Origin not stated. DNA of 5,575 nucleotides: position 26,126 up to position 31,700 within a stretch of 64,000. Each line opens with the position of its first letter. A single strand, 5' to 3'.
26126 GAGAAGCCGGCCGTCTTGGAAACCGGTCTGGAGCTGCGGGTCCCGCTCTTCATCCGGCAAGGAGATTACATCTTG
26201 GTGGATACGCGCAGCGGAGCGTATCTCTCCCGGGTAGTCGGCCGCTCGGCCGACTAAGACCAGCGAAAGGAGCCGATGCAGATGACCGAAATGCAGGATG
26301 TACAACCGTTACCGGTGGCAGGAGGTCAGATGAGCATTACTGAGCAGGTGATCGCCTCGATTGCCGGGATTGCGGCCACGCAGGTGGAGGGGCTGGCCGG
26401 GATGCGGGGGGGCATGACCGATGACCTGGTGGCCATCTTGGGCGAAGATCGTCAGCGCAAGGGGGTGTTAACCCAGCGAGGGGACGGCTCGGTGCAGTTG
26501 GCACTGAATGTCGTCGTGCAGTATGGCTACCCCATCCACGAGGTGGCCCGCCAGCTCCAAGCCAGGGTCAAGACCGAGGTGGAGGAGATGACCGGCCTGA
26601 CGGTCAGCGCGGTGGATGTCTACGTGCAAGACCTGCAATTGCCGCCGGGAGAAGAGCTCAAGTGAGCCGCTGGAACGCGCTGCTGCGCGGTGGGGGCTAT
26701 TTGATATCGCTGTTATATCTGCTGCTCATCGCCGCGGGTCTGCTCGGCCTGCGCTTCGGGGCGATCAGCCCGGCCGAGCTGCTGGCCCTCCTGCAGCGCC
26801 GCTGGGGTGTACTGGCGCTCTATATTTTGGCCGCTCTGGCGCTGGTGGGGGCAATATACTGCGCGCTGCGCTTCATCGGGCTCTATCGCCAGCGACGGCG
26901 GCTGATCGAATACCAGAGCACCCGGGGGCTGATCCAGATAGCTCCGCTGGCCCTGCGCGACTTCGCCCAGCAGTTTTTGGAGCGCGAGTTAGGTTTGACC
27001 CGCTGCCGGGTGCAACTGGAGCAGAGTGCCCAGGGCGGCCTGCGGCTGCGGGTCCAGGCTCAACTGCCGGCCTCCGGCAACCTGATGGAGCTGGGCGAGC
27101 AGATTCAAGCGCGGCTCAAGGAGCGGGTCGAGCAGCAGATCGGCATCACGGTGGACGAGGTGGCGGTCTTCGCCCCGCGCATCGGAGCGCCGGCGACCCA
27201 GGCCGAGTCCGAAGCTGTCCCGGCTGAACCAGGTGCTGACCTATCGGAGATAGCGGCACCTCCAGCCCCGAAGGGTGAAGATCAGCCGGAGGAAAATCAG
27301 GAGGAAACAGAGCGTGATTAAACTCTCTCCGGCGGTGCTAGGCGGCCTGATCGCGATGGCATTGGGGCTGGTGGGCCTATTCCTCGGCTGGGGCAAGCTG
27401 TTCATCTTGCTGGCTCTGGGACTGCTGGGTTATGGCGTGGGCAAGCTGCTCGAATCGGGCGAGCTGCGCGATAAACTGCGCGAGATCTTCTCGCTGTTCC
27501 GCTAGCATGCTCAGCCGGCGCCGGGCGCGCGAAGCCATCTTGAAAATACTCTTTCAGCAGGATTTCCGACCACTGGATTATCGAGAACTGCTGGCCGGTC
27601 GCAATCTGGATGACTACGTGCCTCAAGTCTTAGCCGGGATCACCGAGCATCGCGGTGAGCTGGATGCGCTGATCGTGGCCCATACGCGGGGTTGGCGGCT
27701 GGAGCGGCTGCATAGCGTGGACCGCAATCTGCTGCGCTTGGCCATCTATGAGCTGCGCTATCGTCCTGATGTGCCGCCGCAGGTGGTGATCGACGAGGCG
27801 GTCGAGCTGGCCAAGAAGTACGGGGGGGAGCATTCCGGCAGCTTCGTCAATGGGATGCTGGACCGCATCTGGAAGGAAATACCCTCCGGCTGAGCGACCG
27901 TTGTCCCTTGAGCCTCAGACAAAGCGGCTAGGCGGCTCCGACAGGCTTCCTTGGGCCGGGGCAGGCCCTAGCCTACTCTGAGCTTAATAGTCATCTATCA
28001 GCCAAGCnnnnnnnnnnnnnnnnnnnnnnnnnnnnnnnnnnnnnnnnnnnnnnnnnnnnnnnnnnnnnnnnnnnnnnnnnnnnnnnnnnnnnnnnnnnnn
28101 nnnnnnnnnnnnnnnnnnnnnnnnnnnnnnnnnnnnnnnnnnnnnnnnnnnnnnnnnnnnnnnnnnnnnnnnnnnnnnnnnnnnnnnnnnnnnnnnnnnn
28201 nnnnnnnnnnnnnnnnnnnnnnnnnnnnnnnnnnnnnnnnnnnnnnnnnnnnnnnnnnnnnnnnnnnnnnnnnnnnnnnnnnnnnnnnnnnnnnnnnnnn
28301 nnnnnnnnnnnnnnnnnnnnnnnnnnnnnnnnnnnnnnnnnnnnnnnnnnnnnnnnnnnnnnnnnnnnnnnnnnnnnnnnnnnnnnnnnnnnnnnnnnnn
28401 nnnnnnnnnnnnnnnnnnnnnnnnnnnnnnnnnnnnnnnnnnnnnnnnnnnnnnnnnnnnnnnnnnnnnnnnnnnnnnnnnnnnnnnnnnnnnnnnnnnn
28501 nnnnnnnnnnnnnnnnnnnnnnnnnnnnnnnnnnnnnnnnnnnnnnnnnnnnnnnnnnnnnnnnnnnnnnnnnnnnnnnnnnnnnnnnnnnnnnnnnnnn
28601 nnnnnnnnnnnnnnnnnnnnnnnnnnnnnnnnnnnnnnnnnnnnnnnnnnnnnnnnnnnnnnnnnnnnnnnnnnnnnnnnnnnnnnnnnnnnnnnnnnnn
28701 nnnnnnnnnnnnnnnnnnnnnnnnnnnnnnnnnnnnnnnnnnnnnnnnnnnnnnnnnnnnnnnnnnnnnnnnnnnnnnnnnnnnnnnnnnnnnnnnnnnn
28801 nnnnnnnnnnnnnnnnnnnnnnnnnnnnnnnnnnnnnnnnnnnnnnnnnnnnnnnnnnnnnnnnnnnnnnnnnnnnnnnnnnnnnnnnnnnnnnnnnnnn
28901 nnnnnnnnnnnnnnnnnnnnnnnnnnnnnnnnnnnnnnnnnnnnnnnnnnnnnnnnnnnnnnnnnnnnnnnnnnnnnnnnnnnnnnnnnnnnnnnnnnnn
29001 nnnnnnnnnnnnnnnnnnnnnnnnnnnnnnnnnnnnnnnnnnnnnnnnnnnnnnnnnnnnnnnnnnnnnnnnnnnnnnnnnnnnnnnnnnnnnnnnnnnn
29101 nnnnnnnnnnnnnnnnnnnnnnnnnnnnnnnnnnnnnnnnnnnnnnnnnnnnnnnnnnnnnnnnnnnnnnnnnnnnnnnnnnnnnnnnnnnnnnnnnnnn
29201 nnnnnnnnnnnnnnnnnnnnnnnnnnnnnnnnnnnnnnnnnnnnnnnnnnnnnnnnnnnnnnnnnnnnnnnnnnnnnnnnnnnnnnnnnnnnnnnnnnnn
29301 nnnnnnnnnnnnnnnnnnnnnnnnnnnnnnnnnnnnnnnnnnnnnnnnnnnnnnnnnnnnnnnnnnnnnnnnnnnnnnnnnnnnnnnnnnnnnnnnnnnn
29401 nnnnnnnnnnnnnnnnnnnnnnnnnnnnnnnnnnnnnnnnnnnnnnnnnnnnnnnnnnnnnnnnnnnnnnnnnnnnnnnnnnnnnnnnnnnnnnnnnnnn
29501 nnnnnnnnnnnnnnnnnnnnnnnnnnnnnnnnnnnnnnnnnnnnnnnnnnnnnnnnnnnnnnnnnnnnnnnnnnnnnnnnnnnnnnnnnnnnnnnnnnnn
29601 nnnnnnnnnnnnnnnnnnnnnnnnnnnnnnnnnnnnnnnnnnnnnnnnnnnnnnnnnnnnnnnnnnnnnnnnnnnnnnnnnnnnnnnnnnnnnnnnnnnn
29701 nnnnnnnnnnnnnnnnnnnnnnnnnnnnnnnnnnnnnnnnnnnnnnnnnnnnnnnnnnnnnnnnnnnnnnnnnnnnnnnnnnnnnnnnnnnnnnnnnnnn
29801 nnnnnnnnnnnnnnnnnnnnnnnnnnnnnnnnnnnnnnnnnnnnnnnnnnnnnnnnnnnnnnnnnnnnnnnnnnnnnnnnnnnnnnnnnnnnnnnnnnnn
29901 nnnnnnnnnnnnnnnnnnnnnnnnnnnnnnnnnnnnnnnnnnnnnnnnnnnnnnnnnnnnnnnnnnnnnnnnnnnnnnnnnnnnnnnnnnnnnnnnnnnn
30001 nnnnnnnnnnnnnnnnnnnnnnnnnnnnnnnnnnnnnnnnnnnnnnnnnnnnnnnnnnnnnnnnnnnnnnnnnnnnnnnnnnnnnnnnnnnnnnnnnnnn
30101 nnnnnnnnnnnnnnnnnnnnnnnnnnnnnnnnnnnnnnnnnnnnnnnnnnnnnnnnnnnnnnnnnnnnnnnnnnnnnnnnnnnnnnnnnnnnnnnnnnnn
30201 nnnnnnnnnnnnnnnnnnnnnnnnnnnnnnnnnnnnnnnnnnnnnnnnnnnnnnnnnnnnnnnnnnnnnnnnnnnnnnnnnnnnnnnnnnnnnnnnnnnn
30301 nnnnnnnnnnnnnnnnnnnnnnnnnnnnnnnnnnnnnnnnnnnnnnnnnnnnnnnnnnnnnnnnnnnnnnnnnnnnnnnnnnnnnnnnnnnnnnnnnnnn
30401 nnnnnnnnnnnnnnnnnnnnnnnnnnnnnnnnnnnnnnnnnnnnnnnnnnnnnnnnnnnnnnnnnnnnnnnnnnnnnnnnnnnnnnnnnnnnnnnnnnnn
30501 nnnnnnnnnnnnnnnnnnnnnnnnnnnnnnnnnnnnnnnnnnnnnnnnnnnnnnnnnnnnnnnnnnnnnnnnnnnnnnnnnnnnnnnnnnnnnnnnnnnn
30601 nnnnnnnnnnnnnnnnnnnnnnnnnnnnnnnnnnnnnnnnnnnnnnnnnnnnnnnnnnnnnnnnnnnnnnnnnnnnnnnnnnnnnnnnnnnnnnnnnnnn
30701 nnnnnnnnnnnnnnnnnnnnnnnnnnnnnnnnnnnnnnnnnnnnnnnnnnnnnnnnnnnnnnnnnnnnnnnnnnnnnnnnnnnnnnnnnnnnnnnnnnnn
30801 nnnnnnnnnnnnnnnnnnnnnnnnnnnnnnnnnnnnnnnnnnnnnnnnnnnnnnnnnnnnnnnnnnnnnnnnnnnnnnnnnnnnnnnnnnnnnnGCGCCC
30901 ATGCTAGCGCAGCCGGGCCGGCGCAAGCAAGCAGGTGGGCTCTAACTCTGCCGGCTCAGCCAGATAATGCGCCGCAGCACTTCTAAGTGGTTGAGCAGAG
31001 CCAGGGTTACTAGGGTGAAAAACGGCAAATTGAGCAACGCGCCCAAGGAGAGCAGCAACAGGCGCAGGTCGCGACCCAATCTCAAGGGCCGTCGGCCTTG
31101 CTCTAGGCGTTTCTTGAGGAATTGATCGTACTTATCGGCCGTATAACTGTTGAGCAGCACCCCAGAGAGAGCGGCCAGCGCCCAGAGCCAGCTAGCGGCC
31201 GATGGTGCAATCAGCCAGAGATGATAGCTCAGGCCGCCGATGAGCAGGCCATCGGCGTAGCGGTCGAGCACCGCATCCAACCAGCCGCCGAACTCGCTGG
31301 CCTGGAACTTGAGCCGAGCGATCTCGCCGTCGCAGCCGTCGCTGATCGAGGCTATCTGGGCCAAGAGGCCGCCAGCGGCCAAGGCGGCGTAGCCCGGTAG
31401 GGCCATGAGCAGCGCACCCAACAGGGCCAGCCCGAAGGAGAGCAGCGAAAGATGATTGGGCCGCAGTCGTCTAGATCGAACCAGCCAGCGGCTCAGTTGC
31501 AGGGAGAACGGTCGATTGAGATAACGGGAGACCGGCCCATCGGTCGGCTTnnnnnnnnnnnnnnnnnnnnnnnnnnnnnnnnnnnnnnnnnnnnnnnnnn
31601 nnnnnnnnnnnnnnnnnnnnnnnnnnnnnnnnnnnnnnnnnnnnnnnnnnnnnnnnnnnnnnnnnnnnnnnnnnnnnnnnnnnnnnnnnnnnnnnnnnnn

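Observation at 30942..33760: Di-myo-inositol phosphate (DIP) biosynthesis pair next to an IS5-like scar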

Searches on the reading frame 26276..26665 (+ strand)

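Call 79: search_protein_families(library=pfam, proteins=[window:26276-26665:+], max_evalue=0.0001)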
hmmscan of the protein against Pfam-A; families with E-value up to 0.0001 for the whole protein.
window:26276-26665:+ (129 aa): 1 family
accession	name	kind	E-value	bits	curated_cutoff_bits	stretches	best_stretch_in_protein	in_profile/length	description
PF03780.18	Asp23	-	3.3e-31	108.3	28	1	17-120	3-107/108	Asp23 family, cell envelope-related function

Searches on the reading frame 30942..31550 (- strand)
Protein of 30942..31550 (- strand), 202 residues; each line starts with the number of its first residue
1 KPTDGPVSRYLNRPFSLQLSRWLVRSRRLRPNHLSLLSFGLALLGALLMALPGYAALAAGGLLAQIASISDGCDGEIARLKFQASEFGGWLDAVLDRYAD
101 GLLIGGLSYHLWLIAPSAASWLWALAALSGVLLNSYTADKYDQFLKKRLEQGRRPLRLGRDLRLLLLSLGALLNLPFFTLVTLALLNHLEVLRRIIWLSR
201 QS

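Call 16: search_solved_structures(query=window:30942-31550:-, max_evalue=0.01, show_alignments=5)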
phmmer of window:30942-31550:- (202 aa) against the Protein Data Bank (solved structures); distinct sequences matched with E-value up to 0.01: 6.
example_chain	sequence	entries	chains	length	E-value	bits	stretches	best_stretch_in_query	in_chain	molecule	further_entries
4o6m_A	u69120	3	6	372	5.8e-38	134.2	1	4-198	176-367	AF2299, a CDP-alcohol phosphotransferase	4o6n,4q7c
4mnd_A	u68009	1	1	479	5.8e-20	75.4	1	4-173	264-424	CTP L-myo-inositol-1-phosphate cytidylyltransferase/CDP-L-myo-inositol myo-inositolphospho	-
6wm5_A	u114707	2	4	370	1.4e-05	28.5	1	14-150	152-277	AfCTD-Phosphatidylinositol-phosphate synthase (PIPS) fusion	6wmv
6h53_A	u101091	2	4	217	0.00022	24.6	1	18-115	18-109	CDP-diacylglycerol--inositol 3-phosphatidyltransferase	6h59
6h5a_A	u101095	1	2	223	0.00022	24.6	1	18-115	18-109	CDP-diacylglycerol--inositol 3-phosphatidyltransferase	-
5d91_A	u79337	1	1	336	0.0024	21.1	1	34-196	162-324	AF2299 protein,Phosphatidylinositol synthase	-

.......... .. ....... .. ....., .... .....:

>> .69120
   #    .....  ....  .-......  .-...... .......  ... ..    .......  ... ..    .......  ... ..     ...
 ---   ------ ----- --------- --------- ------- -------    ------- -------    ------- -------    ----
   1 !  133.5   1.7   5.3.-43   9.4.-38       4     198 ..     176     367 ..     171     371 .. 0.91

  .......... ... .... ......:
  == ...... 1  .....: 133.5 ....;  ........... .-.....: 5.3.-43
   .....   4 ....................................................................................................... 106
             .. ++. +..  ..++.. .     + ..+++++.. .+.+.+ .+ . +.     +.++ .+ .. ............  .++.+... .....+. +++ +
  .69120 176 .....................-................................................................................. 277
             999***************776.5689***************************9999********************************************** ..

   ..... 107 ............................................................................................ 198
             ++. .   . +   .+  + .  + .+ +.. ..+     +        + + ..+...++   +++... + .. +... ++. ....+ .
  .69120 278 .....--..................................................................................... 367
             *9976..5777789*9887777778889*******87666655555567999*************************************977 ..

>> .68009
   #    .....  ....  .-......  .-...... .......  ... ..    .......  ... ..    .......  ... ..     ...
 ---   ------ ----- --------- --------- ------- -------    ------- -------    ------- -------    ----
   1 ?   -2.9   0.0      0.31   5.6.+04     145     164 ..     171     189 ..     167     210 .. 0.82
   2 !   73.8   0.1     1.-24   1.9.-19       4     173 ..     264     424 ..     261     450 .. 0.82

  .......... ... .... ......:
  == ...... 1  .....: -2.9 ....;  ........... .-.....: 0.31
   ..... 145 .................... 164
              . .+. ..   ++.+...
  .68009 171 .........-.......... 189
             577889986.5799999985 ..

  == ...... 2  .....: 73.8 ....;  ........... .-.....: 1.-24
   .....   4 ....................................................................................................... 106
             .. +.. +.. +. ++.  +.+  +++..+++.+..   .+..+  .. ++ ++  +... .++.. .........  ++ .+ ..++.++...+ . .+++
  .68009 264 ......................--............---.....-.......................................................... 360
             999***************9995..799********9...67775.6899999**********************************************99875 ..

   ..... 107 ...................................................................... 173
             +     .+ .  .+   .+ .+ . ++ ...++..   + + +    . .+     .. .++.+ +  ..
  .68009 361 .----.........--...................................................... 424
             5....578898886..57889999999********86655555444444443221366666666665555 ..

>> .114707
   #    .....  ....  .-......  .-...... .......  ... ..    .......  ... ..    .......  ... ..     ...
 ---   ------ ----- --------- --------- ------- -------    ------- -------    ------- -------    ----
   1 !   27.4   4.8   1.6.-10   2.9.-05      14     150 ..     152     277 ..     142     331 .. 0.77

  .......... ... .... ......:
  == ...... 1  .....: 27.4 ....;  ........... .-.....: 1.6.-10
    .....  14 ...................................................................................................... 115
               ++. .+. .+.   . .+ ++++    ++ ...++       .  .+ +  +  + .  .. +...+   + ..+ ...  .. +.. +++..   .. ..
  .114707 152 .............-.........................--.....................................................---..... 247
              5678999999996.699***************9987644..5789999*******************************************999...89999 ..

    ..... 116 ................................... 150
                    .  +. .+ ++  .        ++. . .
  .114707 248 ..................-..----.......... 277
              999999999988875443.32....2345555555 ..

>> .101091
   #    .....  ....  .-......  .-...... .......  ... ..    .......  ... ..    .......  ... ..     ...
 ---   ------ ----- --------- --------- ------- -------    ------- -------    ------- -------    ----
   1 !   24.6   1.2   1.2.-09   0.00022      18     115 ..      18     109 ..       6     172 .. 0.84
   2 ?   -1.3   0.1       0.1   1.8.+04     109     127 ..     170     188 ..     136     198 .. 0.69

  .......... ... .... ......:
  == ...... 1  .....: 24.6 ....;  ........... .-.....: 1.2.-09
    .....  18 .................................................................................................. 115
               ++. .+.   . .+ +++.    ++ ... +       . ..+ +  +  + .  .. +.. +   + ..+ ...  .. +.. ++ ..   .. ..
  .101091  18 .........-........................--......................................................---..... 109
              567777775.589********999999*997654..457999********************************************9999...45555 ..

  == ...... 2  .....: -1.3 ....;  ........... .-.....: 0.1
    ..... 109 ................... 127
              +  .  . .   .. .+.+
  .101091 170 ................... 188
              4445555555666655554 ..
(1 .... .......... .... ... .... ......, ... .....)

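Call 35: search_protein_representatives(protein=window:30942-31550:-)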
Query: 202 residues. Proteins with E-value up to 0.001 (for the whole library): 5772; up to 1e-10: 1756; up to 1e-30: 82. The best 150 are listed.
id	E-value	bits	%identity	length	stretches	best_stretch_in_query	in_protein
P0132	6.6e-59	215.7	56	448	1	1-201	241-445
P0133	6.9e-59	215.6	52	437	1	1-198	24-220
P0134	2.1e-58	214.0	59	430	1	1-201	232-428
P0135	5.0e-57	209.5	54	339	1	1-198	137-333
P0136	5.4e-54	199.6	58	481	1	2-198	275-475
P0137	2.1e-53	197.7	50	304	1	1-197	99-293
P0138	5.5e-53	196.3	49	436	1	1-200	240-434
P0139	3.0e-52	193.9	57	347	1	1-200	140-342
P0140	2.4e-51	191.0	47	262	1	1-196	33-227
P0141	4.5e-50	186.8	49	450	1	1-199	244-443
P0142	5.2e-50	186.6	50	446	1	1-197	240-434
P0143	9.0e-50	185.8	48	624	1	1-199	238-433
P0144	1.0e-49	185.6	55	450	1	1-199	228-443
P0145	2.3e-49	184.5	49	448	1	1-200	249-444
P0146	3.0e-49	184.1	52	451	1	1-198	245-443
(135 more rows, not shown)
